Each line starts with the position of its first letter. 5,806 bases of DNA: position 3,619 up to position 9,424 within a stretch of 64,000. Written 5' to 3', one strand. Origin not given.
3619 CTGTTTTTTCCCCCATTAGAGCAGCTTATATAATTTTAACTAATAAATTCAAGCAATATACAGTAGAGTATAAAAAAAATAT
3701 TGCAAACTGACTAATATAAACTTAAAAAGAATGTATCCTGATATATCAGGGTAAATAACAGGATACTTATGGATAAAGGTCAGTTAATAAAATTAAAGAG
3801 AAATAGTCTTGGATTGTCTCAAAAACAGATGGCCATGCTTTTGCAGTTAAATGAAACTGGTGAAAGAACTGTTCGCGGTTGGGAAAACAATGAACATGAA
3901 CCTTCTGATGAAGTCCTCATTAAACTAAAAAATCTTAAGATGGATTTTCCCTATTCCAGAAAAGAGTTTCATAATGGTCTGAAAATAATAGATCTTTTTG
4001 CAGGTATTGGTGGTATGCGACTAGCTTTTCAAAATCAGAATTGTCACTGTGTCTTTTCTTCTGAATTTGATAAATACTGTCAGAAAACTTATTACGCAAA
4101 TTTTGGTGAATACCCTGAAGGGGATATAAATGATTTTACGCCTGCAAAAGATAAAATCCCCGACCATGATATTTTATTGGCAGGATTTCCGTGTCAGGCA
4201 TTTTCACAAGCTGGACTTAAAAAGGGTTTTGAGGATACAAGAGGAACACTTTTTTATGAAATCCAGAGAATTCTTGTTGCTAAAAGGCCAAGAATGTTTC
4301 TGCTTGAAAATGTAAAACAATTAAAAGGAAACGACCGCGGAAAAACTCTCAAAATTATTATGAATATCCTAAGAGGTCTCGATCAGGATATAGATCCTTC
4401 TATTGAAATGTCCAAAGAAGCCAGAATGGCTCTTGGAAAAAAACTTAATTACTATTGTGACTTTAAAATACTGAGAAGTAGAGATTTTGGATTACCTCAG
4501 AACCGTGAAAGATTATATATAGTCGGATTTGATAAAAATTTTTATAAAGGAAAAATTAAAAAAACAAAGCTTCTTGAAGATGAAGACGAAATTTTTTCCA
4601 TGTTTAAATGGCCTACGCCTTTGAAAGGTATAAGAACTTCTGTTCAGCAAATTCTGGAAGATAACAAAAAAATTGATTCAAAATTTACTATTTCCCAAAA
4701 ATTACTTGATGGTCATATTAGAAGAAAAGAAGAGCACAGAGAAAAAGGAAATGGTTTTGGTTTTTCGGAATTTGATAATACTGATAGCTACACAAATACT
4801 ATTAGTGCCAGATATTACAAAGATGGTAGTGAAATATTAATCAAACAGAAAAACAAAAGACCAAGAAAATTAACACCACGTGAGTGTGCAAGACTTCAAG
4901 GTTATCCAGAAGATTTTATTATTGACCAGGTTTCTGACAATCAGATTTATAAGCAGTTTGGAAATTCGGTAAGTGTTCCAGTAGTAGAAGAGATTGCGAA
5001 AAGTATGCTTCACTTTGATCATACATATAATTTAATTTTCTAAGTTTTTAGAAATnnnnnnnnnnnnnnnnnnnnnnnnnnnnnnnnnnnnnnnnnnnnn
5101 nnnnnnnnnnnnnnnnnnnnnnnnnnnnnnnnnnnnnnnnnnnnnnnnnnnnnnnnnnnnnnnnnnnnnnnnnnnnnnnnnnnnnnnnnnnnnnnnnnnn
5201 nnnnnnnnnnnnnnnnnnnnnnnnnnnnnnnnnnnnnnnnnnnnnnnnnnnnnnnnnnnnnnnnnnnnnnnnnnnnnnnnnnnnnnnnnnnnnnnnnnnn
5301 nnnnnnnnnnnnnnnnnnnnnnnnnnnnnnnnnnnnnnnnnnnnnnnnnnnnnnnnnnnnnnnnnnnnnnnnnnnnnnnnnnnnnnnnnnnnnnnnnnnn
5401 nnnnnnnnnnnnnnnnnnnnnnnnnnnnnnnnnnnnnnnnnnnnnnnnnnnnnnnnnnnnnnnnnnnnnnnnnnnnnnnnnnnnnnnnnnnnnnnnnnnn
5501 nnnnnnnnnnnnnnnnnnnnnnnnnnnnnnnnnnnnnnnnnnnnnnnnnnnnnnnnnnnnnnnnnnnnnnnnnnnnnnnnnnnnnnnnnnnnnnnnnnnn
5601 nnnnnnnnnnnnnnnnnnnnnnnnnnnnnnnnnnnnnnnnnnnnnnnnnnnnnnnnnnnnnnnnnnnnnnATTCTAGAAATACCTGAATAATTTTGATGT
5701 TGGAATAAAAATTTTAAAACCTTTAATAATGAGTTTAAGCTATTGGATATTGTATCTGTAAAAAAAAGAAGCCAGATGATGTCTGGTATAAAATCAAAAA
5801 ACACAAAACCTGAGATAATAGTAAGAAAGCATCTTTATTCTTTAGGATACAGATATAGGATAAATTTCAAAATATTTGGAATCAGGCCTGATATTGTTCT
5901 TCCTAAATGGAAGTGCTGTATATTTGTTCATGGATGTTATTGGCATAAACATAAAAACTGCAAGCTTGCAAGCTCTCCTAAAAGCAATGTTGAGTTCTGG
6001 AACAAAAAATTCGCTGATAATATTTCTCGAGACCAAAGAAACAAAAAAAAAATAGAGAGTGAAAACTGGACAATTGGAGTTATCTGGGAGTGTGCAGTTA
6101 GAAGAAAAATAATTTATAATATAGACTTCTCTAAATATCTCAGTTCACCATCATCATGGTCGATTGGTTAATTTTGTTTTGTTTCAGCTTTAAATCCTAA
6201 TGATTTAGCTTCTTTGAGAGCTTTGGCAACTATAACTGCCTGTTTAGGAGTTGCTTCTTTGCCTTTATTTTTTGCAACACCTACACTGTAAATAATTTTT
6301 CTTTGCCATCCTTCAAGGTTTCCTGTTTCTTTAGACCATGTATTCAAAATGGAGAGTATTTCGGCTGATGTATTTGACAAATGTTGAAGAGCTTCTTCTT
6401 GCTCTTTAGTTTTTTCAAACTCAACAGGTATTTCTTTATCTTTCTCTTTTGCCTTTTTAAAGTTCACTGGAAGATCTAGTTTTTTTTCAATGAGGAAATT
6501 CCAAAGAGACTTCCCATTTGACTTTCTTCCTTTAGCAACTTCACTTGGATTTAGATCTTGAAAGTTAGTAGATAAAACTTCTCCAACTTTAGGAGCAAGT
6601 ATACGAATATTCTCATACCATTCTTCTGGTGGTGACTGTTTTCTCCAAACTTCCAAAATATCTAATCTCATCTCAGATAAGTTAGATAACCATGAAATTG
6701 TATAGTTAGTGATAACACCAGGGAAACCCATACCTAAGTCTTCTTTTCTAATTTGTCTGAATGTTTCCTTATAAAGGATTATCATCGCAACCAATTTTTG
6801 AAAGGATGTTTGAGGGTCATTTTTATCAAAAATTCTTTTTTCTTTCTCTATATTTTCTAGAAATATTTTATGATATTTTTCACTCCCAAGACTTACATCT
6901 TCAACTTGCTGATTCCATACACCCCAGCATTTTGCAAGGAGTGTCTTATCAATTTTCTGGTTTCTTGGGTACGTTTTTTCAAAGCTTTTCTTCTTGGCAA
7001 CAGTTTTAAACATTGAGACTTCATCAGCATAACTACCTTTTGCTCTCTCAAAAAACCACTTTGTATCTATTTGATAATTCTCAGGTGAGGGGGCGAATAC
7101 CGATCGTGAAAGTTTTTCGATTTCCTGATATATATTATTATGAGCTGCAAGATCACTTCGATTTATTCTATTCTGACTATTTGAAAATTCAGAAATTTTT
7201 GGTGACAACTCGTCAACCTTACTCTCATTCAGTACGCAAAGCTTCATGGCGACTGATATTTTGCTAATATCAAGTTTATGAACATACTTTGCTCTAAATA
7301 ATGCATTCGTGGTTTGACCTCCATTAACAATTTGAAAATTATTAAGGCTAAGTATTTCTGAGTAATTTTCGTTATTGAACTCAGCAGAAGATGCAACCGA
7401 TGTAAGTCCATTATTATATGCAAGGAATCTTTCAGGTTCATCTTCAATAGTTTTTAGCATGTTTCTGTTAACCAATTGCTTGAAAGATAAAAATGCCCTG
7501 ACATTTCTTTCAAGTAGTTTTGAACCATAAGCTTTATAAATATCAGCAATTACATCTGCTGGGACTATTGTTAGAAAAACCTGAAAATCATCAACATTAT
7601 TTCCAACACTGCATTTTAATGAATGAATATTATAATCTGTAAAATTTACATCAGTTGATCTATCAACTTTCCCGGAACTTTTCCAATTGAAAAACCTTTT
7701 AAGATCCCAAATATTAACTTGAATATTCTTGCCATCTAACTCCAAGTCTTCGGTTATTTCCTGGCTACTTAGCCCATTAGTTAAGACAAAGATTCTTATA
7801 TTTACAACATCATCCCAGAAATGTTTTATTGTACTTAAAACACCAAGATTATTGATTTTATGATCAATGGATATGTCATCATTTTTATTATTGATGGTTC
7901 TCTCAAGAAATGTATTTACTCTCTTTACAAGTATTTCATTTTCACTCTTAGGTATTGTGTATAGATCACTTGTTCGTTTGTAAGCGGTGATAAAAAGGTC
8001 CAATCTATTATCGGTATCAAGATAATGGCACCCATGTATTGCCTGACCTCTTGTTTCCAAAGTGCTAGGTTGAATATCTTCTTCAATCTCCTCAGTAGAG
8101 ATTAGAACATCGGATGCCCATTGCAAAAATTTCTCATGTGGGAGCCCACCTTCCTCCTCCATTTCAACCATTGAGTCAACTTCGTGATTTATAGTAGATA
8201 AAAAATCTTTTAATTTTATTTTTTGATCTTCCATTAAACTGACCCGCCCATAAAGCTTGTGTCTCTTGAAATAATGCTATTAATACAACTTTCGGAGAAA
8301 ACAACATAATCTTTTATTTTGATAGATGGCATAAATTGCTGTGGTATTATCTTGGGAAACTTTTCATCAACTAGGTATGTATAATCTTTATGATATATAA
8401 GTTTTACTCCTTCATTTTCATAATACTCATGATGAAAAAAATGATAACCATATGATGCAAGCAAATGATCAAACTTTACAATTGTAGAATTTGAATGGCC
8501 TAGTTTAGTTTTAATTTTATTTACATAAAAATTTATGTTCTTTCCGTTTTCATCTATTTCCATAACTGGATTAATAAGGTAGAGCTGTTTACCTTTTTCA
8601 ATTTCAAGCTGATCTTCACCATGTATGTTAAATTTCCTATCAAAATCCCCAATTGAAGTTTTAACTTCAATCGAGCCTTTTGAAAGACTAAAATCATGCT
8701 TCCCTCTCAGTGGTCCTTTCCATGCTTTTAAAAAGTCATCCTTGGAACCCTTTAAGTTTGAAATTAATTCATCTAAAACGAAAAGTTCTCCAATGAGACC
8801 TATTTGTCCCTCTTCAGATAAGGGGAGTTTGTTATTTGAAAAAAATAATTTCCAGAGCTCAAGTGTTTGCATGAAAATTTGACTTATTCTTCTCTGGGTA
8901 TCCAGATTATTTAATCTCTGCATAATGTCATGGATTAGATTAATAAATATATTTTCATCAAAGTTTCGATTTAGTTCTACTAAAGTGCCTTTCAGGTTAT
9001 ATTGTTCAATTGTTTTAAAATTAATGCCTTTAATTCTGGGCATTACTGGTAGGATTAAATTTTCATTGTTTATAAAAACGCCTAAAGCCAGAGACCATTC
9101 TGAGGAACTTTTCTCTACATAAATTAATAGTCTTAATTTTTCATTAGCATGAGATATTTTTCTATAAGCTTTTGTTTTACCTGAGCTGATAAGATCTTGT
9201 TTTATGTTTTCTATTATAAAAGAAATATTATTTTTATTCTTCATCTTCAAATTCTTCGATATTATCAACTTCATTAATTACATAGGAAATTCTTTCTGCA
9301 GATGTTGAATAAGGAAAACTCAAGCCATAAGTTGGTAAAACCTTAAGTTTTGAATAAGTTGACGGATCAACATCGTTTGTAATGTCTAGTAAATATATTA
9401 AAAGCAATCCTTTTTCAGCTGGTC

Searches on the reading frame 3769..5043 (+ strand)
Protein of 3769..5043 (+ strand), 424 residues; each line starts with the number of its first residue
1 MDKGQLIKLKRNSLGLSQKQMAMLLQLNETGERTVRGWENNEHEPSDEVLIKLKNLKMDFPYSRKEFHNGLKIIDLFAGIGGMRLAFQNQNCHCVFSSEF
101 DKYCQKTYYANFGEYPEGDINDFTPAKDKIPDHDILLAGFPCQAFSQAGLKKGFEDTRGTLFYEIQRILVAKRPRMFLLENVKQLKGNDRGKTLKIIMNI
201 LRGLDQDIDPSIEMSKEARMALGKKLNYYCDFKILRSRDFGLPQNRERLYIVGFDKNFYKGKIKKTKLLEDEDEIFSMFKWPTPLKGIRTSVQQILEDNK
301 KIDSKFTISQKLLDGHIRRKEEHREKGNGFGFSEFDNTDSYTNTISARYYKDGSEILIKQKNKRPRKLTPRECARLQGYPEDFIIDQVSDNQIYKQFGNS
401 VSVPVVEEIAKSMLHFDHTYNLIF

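Call 62: search_protein_families(library=pfam, proteins=[window:3769-5043:+], max_evalue=0.5)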
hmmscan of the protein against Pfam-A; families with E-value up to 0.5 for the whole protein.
window:3769-5043:+ (424 aa): 3 families
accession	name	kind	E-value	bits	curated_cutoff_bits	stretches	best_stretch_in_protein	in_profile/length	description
PF00145.23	DNA_methylase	-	1.7e-92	310.8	22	1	71-414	1-323/324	C-5 cytosine-specific DNA methylase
PF01381.28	HTH_3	-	3e-07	30.8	23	1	7-53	1-44/55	Helix-turn-helix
PF12844.13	HTH_19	-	0.041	14.2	30.2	1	4-53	1-47/64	Helix-turn-helix domain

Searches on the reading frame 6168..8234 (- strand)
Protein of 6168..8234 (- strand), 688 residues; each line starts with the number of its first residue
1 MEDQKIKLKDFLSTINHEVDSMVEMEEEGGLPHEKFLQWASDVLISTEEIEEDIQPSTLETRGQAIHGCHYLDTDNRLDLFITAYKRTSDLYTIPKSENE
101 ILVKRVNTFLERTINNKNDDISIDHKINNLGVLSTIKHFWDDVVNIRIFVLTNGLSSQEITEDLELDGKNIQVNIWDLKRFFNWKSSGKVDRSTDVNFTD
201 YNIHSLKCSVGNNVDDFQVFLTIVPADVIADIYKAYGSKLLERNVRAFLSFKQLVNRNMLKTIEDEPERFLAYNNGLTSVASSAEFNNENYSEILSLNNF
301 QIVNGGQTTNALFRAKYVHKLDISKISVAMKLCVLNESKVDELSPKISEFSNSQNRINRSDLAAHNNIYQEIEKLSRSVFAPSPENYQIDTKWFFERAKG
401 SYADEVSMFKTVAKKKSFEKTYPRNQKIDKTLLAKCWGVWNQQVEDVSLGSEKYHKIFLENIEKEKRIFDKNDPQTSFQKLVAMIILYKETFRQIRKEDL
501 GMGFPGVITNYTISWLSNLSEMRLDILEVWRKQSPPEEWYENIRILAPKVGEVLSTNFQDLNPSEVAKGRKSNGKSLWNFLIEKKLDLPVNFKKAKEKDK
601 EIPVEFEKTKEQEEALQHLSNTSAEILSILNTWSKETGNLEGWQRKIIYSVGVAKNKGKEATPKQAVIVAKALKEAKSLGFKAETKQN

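Call 24: search_protein_families(library=padloc, proteins=[window:6168-8234:-], max_evalue=0.001)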
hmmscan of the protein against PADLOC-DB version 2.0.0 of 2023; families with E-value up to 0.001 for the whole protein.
window:6168-8234:- (688 aa): 2 families
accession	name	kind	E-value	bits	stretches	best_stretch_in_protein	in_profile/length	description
PDLC02207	MzaE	-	5.7e-73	244.4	1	68-568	72-572/598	-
PDLC02357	AbiU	-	1.7e-20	71.7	1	234-405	238-385/537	AbiU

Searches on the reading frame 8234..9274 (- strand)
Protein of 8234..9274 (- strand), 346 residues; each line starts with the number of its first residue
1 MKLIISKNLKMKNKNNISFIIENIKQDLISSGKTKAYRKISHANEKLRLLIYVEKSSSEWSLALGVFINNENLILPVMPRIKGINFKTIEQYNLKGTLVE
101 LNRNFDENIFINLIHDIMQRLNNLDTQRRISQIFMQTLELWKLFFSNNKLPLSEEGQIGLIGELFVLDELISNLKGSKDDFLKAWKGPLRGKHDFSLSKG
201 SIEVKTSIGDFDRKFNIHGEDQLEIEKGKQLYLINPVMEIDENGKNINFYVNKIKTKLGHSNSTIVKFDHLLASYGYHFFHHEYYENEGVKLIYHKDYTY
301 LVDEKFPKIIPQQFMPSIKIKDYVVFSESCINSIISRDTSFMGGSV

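Call 24: search_protein_families(library=padloc, proteins=[window:8234-9274:-], max_evalue=0.001)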
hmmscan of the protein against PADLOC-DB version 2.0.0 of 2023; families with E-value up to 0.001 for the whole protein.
window:8234-9274:- (346 aa): 1 family
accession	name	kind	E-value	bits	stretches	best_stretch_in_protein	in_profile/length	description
PDLC02206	MzaD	-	5.8e-22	76.6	1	86-287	81-280/342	-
